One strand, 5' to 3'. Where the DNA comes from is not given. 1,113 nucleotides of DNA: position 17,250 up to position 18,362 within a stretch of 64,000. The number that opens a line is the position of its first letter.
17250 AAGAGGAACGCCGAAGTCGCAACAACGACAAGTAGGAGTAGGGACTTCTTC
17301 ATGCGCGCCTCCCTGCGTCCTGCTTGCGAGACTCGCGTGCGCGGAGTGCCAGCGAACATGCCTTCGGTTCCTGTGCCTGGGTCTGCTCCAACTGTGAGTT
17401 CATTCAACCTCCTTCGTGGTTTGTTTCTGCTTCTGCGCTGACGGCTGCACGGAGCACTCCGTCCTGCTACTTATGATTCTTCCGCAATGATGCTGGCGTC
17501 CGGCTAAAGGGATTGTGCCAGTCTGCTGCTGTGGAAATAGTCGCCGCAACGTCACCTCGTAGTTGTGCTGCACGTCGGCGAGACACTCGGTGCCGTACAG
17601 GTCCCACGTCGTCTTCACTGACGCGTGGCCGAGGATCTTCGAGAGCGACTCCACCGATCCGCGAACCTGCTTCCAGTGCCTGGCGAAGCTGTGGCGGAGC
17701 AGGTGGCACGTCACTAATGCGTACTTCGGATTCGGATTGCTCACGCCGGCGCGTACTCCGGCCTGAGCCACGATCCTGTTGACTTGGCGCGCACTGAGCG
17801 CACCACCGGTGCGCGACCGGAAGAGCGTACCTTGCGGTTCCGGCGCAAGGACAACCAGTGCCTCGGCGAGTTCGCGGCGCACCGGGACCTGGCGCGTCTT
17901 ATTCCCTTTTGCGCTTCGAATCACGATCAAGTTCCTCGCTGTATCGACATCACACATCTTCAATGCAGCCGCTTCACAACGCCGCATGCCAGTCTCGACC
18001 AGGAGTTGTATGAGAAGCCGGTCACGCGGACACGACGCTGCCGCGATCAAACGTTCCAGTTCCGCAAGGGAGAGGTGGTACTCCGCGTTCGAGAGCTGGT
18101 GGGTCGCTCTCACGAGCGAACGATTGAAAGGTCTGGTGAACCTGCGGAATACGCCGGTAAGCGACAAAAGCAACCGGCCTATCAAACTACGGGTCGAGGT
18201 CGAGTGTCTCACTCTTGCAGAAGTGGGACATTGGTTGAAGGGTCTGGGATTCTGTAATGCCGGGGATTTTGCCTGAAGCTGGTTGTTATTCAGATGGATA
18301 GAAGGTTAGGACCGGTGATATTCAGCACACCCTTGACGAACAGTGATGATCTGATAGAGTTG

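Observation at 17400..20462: Candidate invertible DNA switch flanked by two recombinase genes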

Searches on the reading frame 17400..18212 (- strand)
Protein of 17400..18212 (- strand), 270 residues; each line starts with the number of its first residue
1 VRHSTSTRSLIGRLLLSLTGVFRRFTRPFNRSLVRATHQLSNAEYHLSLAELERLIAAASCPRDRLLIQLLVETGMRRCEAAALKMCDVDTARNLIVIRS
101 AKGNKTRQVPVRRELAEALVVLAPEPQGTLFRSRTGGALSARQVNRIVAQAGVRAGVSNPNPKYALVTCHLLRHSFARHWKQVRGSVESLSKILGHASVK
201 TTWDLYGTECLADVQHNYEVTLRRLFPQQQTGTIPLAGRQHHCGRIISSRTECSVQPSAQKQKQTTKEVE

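Call 7: search_protein_families(library=pfam, proteins=[window:17400-18212:-], max_evalue=0.01)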
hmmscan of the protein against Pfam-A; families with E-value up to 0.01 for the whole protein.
window:17400-18212:- (270 aa): 1 family
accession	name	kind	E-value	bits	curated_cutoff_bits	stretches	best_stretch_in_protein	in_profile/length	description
PF00589.27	Phage_integrase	-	9.9e-27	94.2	27.1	1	50-206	6-165/172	Phage integrase family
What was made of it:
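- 17400..18212 (-): Short Xer-like tyrosine recombinase. It is 270 aa from the GTG start; gene callers elsewhere chose 255, 195 or 174 aa. It has one N-terminal helix plus the catalytic domain and no core-binding domain. PF00589 at 9.9e-27, residues 50-206 (call 7).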

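Call 10: find_encoding_contigs(protein=window:17400-18212:-, flank=10000, max_places=10)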
Protein window:17400-18212:- (270 aa): no gene with exactly this product is on record in the collection.

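Call 13: find_homologous_proteins(query=window:17400-18212:-, max_evalue=0.00001)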
Query window:17400-18212:- (270 aa): 99 proteins with E <= 0.00001 among 4479 candidates.
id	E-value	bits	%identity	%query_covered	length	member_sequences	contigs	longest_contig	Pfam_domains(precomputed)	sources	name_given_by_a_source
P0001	9.6e-124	430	100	72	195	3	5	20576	PF00589.28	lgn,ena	-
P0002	3.6e-105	369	75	88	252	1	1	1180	PF00589.28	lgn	-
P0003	1.5e-101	357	77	83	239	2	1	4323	PF00589.28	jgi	jgi:integrase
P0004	5.8e-96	339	82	72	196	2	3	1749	PF00589.28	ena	-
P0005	4.3e-93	329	80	72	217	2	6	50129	PF00589.28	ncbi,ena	-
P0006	2.4e-83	297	62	84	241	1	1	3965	PF00589.28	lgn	-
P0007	2.4e-82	294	61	87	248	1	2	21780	PF00589.28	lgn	-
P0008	8.6e-75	269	59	79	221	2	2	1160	PF00589.28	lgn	-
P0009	2.4e-73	265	60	82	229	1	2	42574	PF00589.28,PF22823.3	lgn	-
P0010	1.7e-72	262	59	77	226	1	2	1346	PF00589.28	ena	-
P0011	2.1e-72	262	64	70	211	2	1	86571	PF00589.28,PF22823.3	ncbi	-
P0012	3.2e-70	254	58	74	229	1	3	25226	PF00589.28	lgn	-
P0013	1.9e-69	252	57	83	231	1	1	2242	PF00589.28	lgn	-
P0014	7.1e-65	237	58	70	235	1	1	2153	PF00589.28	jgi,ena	-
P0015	1.8e-63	232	65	66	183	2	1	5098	PF00589.28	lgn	-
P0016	3.2e-63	231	55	82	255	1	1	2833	PF00589.28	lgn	-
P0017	4.1e-63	231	54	82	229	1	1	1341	PF00589.28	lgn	-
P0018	4.7e-63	231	50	87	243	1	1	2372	PF00589.28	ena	-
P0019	4.8e-63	231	52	85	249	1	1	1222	PF00589.28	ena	-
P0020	8.4e-62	227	58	69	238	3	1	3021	PF00589.28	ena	-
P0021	1.5e-61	226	57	69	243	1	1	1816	PF00589.28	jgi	jgi:integrase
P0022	2.1e-61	225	57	68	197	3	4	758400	PF00589.28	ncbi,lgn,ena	-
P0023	6.4e-61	224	55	76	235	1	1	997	PF00589.28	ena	-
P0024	6.9e-60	221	57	69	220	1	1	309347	PF00589.28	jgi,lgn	jgi:integrase/recombinase XerD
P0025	8.2e-60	220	51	81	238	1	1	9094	PF00589.28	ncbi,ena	-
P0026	8.3e-60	220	51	80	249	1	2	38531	PF00589.28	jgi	jgi:integrase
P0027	1.9e-59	219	53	70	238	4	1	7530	PF00589.28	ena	-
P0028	2.3e-59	219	55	69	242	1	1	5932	PF00589.28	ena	-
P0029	3.7e-59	218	55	71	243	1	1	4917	PF00589.28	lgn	-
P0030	4.2e-59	218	57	70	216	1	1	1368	PF00589.28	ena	-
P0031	5.6e-59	218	55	71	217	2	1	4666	PF00589.28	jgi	-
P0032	6.7e-59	217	50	88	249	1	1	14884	PF00589.28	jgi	jgi:integrase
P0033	8.5e-59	217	56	72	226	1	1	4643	PF00589.28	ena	-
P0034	8.9e-59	217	55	71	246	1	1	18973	PF00589.28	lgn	-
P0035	9.8e-59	217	55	67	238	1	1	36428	PF00589.28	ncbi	ncbi:MAG: tyrosine-type recombinase/integrase [Candidatus Zixiibacteriota bacterium]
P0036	2.0e-58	216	56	72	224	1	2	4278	PF00589.28,PF22823.3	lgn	-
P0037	2.2e-58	216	56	68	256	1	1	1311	PF00589.28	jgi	jgi:integrase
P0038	3.0e-58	215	54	79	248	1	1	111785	PF00589.28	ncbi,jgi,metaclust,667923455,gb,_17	metaclust:\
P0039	1.3e-57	213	53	71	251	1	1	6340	PF00589.28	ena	-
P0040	1.4e-57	213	56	69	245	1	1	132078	PF00589.28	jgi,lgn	-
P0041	2.2e-57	212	57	69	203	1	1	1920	PF00589.28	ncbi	-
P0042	4.7e-57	211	54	69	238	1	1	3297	PF00589.28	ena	-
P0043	5.4e-57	211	55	69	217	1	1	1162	PF00589.28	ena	-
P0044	6.6e-57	211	50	70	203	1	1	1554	PF00589.28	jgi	jgi:integrase/recombinase XerD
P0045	1.4e-56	210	54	69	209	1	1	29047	PF00589.28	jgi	-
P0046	1.4e-56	210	54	69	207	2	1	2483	PF00589.28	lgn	-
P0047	1.6e-56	210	55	69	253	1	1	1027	PF00589.28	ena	-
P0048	4.0e-56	208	54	70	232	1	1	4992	PF00589.28,PF22823.3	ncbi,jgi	jgi:integrase/recombinase XerD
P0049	5.5e-56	208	54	70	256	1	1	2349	PF00589.28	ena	-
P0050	2.0e-55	206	54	69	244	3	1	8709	PF00589.28,PF22823.3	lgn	-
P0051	3.2e-55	205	55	66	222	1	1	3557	PF00589.28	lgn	-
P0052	4.6e-55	205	54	68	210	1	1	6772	PF00589.28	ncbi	-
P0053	4.9e-55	205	50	79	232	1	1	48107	PF00589.28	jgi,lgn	jgi:integrase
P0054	1.3e-54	203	51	74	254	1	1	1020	PF00589.28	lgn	-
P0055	2.2e-54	203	48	83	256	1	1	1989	PF00589.28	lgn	-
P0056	6.3e-54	201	52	70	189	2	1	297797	PF00589.28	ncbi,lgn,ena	-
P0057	6.4e-54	201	48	76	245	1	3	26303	PF00589.28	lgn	-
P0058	8.2e-54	201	55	67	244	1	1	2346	PF00589.28,PF22823.3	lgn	-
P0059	2.2e-53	199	53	72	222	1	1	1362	PF00589.28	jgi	jgi:integrase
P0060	2.2e-53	199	49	85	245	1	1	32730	PF00589.28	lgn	-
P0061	1.2e-52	197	55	64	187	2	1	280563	PF00589.28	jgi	jgi:integrase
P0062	1.4e-52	197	55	66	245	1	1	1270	PF00589.28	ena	-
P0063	2.4e-52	196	52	71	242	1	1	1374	PF00589.28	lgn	-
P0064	5.3e-52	195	53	69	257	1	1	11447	PF00589.28,PF22823.3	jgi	jgi:integrase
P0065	1.3e-51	193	53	65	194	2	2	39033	PF00589.28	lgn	-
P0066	1.7e-51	193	52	69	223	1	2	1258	PF00589.28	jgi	-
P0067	2.9e-47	179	51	67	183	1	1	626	PF00589.28,PF22823.3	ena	-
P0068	6.8e-41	158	45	66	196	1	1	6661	PF00589.28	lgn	-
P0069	6.1e-34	136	51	53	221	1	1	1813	PF00589.28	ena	-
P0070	7.7e-16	76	37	58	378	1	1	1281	PF13495.13,PF00589.28,PF02899.24,PF22823.3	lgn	-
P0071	8.8e-15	73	38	52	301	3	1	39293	PF00589.28,PF02899.24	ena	-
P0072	1.3e-14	72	37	60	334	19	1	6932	PF13495.13,PF00589.28,PF02899.24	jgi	-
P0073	2.5e-14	71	34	73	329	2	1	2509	PF00589.28,PF02899.24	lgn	-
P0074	3.9e-14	71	35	73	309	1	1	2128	PF13495.13,PF00589.28,PF02899.24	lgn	-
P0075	4.2e-14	71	35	73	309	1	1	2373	PF13495.13,PF00589.28,PF02899.24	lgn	-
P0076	8.7e-14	70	34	66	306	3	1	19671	PF00589.28,PF02899.24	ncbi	ncbi:MAG: tyrosine recombinase XerC [Gammaproteobacteria bacterium SHHR-1]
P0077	1.7e-12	65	32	58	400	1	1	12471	PF13495.13,PF00589.28,PF22823.3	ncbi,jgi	-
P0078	3.4e-12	64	35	52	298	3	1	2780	PF00589.28,PF02899.24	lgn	-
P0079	4.8e-12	64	31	58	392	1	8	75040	PF13495.13,PF00589.28,PF22823.3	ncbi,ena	-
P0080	1.6e-11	62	36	58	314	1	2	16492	PF00589.28,PF02899.24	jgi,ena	jgi:integrase/recombinase XerD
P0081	4.1e-11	61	40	52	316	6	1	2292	PF00589.28,PF02899.24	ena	-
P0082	8.2e-11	60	32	58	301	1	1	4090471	PF00589.28,PF02899.24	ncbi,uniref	ncbi:MAG: tyrosine recombinase XerC [Rudaea sp.]|uniref:tyrosine recombinase XerC n=1 Tax=Rudaea sp.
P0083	1.3e-10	59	33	52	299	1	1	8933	PF13495.13,PF00589.28,PF02899.24,PF12834.14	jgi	jgi:integrase/recombinase XerC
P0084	1.8e-10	59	34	52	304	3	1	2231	PF00589.28,PF02899.24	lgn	-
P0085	6.6e-10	57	35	59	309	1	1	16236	PF00589.28,PF02899.24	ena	-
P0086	2.7e-9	55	39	52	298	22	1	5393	PF00589.28,PF02899.24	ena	-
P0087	2.7e-9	55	35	58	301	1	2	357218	PF00589.28,PF02899.24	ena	-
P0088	3.4e-9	55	33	58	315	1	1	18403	PF13495.13,PF00589.28,PF02899.24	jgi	jgi:integrase/recombinase XerC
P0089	3.6e-9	54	35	58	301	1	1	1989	PF00589.28,PF02899.24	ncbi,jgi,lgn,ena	jgi:integrase/recombinase XerD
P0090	3.8e-9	54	33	63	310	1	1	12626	PF13495.13,PF00589.28,PF02899.24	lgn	-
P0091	9.5e-9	53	39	44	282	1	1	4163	PF00589.28,PF02899.24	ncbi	-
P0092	1.3e-8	53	35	52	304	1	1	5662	PF00589.28,PF02899.24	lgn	-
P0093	4.1e-8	51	33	59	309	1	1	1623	PF13495.13,PF00589.28,PF02899.24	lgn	-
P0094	2.0e-7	49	33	58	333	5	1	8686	PF00589.28,PF02899.24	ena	-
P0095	5.5e-7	47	30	58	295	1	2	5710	PF13495.13,PF00589.28,PF02899.24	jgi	jgi:integrase/recombinase XerD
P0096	2.7e-6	45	37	52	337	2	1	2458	PF13495.13,PF00589.28,PF02899.24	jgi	jgi:integrase/recombinase XerC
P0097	2.9e-6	45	37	52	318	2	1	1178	PF13495.13,PF00589.28,PF02899.24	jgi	jgi:site-specific recombinase XerD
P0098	3.3e-6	45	38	52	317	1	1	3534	PF13495.13,PF00589.28,PF02899.24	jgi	jgi:integrase/recombinase XerC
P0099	6.5e-6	44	36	58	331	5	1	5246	PF13495.13,PF00589.28,PF02899.24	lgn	-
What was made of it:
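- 17400..18212 (-): About 70 short homologues of 183-257 aa exist, so the gene is not a truncation (call 13).
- On Xer chromosome-dimer-resolution recombinases (XerC/XerD/XerA/XerS): Pfam finds no PF02899 or PF13495 domain (calls 7, 13).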

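Call 16: find_related_loci(query=A1, collection=genome_contigs, flank=5000)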
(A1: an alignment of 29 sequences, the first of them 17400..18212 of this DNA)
Query A1 (270 aa) in genome_contigs; peptide patterns used: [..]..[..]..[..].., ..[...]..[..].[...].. (x = any residue, [..] = any of these).
600 stretches matched a pattern (row limit reached: there are more); 564 encode a relative of the query (tblastn E <= 1e-3); the best 80 are kept; 80 distinct loci.
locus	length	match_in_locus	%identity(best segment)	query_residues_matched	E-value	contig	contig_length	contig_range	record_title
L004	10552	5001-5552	52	38-219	1e-54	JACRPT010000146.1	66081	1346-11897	MAG: Candidatus Eisenbacteria bacterium isolate NC_groundwater_1994_Pr3_S-0.65um_72_3 SR2-18-Sp65_coassembly_scaffold_63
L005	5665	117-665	49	41-226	2e-53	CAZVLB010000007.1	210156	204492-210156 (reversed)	MAG TPA_asm: uncultured Ignavibacteria bacterium isolate SRP141376_co2_208 genome assembly, contig: NODE_87_length_21015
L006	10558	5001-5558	49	41-225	5e-53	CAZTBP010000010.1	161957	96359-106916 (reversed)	MAG TPA_asm: uncultured Ignavibacteriales bacterium isolate binchicken_co17_316 genome assembly, contig: NODE_227_length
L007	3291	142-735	35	25-215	3e-29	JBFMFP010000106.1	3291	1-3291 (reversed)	MAG: Nanoarchaeota archaeon isolate MAG274 MAG274_109, whole genome shotgun sequence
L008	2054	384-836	35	47-202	1e-20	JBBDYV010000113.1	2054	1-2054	MAG: Candidatus Pacearchaeota archaeon isolate LejiaD_34_9 Lejia_D_67130_length_2054_cov_4, whole genome shotgun sequenc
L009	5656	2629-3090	36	63-220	5e-20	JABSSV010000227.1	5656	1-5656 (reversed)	MAG: Lysobacterales bacterium isolate DT_121 DT-Xanthomonadales-1_scaffold_227, whole genome shotgun sequence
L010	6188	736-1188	34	47-202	6e-20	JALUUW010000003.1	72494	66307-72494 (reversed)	MAG: Candidatus Pacearchaeota archaeon isolate 128-326_metabat1_scaf2bin.051 128-326_scaffold_115_c1, whole genome shotg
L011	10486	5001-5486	36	47-202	1e-19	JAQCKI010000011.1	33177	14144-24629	MAG: Chloroflexota bacterium isolate casp40-mb.64 NODE_3100_length_33177_cov_0.082774, whole genome shotgun sequence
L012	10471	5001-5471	36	47-202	9e-20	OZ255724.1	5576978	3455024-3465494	MAG: Bryobacteraceae bacterium isolate 178ae825-108d-4cf7-8cc9-22d6e0a7415b genome assembly, chromosome: 1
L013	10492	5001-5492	35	46-202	2e-19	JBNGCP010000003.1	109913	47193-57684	MAG: Anaerolineae bacterium isolate E05-002 bin45.fa-3, whole genome shotgun sequence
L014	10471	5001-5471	35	47-202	5e-19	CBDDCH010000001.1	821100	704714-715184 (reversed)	MAG: Bryobacterales bacterium isolate cc836ffa-3932-4d0a-8618-ffc7346cf193 genome assembly, contig: contig_1, whole geno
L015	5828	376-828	34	47-202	5e-19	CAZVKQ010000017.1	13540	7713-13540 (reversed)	MAG TPA_asm: Candidatus Woesearchaeota archaeon isolate SRP269290_co4_219 genome assembly, contig: NODE_3167_length_1354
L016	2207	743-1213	36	47-202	4e-19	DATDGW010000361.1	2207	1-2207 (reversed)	MAG TPA_asm: Candidatus Sulfotelmatobacter sp. isolate SMAG_U262 k141_592235, whole genome shotgun sequence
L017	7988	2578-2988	36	63-202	7e-19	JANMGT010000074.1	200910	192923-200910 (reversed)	MAG: Lysobacteraceae bacterium isolate OTE_70_metabat_382 OTE_70_k141_4532914, whole genome shotgun sequence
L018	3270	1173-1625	34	47-202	9e-19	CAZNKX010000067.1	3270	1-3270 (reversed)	MAG TPA_asm: Candidatus Woesearchaeota archaeon isolate SRP200020_co5_183 genome assembly, contig: NODE_47168_length_327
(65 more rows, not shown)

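Call 19: find_related_loci(query=A1, collection=metagenome_contigs, flank=4000)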
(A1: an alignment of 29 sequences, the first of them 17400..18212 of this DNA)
Query A1 (270 aa) in metagenome_contigs; peptide patterns used: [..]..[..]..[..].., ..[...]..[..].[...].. (x = any residue, [..] = any of these).
600 stretches matched a pattern (row limit reached: there are more); 559 encode a relative of the query (tblastn E <= 1e-3); the best 80 are kept; 80 distinct loci.
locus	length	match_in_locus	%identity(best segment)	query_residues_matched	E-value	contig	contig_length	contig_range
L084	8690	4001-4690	50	7-226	2e-62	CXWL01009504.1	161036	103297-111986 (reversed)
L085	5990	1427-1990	52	36-222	3e-60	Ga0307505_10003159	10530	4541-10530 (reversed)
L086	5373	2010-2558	51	39-219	4e-53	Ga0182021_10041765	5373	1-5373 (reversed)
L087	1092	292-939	45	13-218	7e-55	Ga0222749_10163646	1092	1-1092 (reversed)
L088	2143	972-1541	48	38-226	2e-50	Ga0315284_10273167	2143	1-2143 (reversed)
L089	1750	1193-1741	48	43-224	6e-50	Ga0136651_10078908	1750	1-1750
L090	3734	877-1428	45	37-218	4e-39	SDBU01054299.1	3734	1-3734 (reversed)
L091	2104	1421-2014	37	25-215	1e-31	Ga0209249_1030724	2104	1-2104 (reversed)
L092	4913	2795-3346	36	41-215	1e-30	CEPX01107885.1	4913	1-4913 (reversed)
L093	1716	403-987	35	41-226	3e-30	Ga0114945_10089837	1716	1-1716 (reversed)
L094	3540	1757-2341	36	41-226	7e-30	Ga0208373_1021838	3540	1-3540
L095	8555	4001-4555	36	40-215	5e-29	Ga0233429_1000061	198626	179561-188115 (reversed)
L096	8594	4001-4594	35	25-215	1e-28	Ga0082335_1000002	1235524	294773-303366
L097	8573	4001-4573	35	34-215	4e-26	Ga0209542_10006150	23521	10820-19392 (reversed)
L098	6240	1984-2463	33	35-202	7e-22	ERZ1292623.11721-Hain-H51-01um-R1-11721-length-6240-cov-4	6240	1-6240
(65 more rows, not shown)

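Call 23: find_encoding_contigs(protein=P0005, flank=6000, max_places=4)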
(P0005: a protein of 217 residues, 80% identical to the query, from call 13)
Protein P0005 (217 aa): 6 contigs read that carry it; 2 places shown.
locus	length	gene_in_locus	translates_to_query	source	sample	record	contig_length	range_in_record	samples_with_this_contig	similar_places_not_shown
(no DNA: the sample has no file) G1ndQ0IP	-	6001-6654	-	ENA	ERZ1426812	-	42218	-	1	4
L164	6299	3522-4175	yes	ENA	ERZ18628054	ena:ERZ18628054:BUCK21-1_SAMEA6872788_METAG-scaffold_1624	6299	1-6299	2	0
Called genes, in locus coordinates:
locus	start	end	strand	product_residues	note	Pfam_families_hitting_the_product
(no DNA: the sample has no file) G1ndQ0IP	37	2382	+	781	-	PF01551:Peptidase_M23, PF00404:Dockerin_1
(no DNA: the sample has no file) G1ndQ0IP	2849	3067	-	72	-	-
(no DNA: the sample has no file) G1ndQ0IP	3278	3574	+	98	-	-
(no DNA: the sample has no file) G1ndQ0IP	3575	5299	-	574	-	PF00239:Resolvase, PF07508:Recombinase (weak), PF13408:Zn_ribbon_recom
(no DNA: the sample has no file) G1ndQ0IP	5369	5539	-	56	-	-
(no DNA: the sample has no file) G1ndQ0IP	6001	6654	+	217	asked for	PF00589:Phage_integrase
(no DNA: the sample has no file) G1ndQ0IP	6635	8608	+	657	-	PF18962:Por_Secre_tail (weak), PF13860:FlgD_ig (weak)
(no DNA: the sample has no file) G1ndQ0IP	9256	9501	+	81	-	-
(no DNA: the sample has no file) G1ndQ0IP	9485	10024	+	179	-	-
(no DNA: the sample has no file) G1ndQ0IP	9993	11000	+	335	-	PF13814:Replic_Relax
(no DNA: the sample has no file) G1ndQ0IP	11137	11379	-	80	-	-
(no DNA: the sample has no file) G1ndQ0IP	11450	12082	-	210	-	-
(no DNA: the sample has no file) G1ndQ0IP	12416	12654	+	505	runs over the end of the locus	PF10412:TrwB_AAD_bind (weak)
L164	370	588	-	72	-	-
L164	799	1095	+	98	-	-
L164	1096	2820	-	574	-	PF00239:Resolvase, PF07508:Recombinase (weak), PF13408:Zn_ribbon_recom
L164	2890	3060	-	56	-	-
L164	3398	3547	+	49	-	-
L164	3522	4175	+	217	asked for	PF00589:Phage_integrase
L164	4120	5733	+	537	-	-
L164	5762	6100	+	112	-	PF18962:Por_Secre_tail, PF13860:FlgD_ig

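Call 24: find_encoding_contigs(protein=P0007, flank=6000, max_places=3)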
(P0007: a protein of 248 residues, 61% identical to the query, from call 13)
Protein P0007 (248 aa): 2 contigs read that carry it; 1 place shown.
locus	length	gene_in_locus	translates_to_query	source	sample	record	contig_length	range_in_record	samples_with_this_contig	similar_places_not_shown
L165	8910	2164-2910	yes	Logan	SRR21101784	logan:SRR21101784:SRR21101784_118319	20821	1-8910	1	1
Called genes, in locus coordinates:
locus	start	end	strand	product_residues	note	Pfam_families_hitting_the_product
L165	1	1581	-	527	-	?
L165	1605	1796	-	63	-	-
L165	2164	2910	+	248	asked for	PF00589:Phage_integrase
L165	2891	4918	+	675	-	PF13860:FlgD_ig (faint)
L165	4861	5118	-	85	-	-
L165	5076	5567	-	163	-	-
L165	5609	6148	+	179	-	-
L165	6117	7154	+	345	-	PF13814:Replic_Relax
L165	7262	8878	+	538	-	PF12696:TraG-D_C (faint)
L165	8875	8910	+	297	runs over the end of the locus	PF13814:Replic_Relax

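Call 25: find_encoding_contigs(protein=P0009, flank=6000, max_places=3)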
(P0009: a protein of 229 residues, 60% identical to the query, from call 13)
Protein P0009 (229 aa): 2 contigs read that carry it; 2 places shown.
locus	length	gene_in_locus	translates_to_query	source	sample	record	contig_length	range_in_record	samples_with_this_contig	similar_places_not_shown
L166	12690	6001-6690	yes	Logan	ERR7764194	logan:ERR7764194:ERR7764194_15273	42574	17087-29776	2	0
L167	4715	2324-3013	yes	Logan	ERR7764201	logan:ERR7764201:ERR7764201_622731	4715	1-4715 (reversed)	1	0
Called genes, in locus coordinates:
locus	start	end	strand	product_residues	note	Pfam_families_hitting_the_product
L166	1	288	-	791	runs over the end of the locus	PF01551:Peptidase_M23, PF01839:FG-GAP (faint), PF18780:HNH_repeat (faint), PF13517:FG-GAP_3, PF18962:Por_Secre_tail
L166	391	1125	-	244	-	-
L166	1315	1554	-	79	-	PF09954:DUF2188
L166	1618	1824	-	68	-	PF14168:YjzC (weak)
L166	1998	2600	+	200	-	PF08281:Sigma70_r4_2 (faint)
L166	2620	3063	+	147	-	-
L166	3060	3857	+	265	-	PF06114:Peptidase_M78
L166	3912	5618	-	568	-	PF00239:Resolvase, PF07508:Recombinase, PF13408:Zn_ribbon_recom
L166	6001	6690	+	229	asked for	PF00589:Phage_integrase, PF22823:MrpR_C_cat (weak)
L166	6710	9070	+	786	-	-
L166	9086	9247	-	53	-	-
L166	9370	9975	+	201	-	PF01726:LexA_DNA_bind, PF00717:Peptidase_S24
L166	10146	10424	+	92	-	PF01381:HTH_3 (weak)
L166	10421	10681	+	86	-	-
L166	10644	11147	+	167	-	PF02075:RuvC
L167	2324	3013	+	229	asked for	PF00589:Phage_integrase, PF22823:MrpR_C_cat (weak)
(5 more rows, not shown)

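Call 28: find_encoding_contigs(protein=P0038, flank=6000, max_places=3)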
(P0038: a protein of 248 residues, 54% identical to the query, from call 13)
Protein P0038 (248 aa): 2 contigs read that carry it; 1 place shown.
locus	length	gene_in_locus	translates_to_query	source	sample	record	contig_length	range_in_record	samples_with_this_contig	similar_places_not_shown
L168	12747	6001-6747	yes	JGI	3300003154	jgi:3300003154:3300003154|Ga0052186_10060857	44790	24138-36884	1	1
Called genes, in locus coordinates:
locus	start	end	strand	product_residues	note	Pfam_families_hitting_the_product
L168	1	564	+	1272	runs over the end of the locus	PF20698:PIN-TPR-GreABC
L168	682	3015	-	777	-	PF01551:Peptidase_M23, PF13517:FG-GAP_3 (faint), PF01839:FG-GAP (faint), PF18962:Por_Secre_tail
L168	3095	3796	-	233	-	-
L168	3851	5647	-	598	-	PF00239:Resolvase, PF07508:Recombinase, PF13408:Zn_ribbon_recom (weak)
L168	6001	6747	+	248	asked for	PF00589:Phage_integrase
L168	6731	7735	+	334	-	PF09603:Fib_succ_major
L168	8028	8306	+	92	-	PF01381:HTH_3 (weak)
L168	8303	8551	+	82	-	-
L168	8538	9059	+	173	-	PF02075:RuvC (weak)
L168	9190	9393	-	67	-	-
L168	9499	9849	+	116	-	-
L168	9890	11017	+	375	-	PF13814:Replic_Relax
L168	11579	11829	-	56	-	-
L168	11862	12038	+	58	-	-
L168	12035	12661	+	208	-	-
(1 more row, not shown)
